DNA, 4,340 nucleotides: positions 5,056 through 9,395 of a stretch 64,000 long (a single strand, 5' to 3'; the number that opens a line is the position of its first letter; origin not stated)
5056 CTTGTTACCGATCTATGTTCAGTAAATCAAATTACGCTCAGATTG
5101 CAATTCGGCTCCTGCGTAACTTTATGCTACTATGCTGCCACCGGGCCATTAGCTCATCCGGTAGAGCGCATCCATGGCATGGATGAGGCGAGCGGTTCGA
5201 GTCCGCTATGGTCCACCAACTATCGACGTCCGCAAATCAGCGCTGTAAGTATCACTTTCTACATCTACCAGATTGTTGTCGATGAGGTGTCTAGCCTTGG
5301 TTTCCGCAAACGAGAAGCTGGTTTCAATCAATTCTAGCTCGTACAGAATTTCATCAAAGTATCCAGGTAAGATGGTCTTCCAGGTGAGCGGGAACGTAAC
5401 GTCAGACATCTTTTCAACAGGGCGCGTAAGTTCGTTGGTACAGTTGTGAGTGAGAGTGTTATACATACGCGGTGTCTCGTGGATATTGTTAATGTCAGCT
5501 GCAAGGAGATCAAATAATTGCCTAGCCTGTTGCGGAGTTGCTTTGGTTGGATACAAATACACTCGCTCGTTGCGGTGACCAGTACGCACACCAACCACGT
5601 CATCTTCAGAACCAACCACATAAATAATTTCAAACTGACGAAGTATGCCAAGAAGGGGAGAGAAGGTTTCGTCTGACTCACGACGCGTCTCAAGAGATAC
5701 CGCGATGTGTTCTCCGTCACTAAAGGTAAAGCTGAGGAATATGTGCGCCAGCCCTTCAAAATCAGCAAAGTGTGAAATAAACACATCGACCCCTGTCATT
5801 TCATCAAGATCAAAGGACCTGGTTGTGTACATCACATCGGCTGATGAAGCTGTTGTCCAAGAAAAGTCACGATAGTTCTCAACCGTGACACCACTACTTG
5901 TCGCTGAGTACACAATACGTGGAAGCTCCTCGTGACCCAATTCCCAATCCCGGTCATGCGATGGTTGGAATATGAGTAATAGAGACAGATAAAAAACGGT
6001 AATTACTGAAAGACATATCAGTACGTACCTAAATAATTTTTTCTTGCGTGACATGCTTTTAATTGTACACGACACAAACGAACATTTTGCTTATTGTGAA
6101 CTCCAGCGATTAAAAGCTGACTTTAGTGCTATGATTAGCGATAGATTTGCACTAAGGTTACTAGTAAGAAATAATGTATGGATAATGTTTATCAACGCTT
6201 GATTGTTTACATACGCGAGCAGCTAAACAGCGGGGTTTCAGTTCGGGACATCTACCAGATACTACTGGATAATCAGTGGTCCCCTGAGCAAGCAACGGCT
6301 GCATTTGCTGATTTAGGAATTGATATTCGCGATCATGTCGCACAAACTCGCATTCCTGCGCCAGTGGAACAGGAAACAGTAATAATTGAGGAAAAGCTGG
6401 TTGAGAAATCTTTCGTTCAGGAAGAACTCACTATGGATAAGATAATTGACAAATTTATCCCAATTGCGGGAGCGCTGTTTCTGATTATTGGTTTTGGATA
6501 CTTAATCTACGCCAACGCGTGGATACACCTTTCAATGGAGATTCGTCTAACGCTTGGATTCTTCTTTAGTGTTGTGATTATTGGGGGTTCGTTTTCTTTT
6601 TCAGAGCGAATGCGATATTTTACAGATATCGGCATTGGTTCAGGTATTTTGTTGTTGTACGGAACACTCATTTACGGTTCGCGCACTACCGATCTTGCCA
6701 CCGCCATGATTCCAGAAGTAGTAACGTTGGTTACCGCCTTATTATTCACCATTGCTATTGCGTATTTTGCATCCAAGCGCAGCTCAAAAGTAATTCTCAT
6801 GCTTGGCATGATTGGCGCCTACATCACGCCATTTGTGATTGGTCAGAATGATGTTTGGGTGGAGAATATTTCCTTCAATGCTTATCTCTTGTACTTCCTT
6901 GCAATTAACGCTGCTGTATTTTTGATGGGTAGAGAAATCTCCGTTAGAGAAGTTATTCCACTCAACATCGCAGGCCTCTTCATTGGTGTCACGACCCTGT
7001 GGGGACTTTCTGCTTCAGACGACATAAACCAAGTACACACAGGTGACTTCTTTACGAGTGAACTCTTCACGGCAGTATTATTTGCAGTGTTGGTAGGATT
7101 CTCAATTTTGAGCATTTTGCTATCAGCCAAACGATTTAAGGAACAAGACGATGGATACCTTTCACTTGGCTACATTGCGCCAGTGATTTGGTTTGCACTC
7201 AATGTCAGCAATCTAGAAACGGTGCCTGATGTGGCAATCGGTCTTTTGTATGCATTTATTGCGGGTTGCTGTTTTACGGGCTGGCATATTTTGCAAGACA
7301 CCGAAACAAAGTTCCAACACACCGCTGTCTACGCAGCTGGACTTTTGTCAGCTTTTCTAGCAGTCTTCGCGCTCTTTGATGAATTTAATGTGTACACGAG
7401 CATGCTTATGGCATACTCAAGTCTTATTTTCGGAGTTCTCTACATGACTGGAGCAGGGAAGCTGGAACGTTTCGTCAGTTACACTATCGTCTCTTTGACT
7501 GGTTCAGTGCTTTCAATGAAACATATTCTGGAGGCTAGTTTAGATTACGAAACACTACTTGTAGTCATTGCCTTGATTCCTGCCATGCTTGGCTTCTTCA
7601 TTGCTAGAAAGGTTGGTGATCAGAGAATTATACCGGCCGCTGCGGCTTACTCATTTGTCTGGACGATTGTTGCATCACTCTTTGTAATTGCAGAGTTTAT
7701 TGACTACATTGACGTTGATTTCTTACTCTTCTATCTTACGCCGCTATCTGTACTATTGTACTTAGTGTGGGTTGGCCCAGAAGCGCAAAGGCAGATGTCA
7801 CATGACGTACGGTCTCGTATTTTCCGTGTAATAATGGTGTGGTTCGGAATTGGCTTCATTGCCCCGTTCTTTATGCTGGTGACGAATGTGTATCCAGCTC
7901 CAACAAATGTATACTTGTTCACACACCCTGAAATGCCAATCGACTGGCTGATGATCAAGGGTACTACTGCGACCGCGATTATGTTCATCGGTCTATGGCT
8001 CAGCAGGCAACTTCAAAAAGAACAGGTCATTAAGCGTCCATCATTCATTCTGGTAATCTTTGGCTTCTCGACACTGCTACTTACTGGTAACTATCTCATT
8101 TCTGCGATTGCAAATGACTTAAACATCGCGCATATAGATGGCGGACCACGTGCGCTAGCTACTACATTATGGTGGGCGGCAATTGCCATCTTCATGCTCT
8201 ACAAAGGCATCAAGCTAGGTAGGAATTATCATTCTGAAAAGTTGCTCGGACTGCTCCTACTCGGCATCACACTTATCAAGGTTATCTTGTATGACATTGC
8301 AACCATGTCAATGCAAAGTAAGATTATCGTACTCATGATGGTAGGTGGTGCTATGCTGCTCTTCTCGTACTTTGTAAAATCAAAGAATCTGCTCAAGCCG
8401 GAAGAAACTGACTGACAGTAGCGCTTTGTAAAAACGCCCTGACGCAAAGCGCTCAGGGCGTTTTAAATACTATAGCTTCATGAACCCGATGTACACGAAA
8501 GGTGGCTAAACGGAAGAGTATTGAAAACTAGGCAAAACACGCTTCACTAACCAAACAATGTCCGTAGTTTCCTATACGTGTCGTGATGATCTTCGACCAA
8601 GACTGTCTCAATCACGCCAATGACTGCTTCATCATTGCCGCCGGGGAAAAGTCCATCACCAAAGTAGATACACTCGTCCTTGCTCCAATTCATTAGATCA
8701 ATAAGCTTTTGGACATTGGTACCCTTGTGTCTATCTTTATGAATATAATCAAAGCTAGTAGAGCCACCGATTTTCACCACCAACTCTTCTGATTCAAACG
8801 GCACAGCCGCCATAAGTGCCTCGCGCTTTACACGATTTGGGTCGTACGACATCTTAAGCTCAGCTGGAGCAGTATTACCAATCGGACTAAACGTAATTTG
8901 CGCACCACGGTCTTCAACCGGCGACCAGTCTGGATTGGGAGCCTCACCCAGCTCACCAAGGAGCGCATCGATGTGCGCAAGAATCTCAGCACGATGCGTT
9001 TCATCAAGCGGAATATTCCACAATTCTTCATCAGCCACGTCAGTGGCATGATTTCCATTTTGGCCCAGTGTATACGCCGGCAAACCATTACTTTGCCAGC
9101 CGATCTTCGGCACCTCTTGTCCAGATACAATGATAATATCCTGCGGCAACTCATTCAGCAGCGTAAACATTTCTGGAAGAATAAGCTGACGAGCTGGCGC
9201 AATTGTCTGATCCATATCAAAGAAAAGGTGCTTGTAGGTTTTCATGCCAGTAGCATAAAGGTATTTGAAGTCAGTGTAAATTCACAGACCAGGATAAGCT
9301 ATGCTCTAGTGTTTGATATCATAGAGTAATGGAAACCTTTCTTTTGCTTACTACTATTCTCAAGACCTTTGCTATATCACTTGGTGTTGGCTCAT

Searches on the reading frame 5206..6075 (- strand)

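Call 76: search_protein_families(library=pfam, proteins=[window:5206-6075:-], max_evalue=0.001)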
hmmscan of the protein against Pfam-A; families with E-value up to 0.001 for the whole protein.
window:5206-6075:- (289 aa): 1 family
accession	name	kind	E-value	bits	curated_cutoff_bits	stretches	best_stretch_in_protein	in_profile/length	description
PF13387.12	Lnb_N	-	3.6e-30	105.3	22.2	1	83-236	5-173/175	Lnb N-terminal periplasmic domain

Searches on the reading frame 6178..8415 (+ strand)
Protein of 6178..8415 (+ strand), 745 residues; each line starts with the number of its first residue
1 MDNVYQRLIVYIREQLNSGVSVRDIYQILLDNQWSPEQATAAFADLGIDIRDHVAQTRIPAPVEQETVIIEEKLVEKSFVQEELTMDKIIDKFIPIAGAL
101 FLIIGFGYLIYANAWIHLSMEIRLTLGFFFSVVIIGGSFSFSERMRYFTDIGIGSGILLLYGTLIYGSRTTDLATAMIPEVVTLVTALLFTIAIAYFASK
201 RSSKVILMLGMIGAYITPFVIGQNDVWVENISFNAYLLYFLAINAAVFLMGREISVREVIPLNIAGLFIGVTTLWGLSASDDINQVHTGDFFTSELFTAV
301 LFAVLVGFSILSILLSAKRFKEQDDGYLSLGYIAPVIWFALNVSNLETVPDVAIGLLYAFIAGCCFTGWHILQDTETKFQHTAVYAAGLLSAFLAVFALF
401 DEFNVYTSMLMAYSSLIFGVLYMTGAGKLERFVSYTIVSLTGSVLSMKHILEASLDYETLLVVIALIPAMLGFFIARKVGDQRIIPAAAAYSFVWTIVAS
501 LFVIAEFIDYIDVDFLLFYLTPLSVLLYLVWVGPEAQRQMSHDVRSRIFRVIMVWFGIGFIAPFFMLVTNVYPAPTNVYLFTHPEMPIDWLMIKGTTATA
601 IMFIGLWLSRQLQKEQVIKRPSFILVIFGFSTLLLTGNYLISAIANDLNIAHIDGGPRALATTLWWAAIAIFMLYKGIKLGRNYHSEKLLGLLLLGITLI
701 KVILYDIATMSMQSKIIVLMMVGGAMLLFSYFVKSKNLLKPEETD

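Call 76: search_protein_families(library=pfam, proteins=[window:6178-8415:+], max_evalue=0.001)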
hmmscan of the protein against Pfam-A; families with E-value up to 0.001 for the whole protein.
window:6178-8415:+ (745 aa): 1 family
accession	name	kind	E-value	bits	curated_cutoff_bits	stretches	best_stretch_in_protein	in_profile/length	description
PF10101.14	DUF2339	-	6.2e-30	105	33.6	1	97-733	8-656/659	Predicted membrane protein (DUF2339)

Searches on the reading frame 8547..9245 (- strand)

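Call 76: search_protein_families(library=pfam, proteins=[window:8547-9245:-], max_evalue=0.001)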
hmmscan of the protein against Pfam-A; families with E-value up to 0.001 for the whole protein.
window:8547-9245:- (232 aa): 2 families
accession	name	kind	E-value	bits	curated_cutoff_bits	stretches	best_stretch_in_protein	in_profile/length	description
PF08282.18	Hydrolase_3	-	9.5e-07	29.2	20.9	1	156-198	170-212/255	haloacid dehalogenase-like hydrolase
PF03332.19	PMM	-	3.9e-06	27.3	22.4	1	108-231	92-219/221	Eukaryotic phosphomannomutase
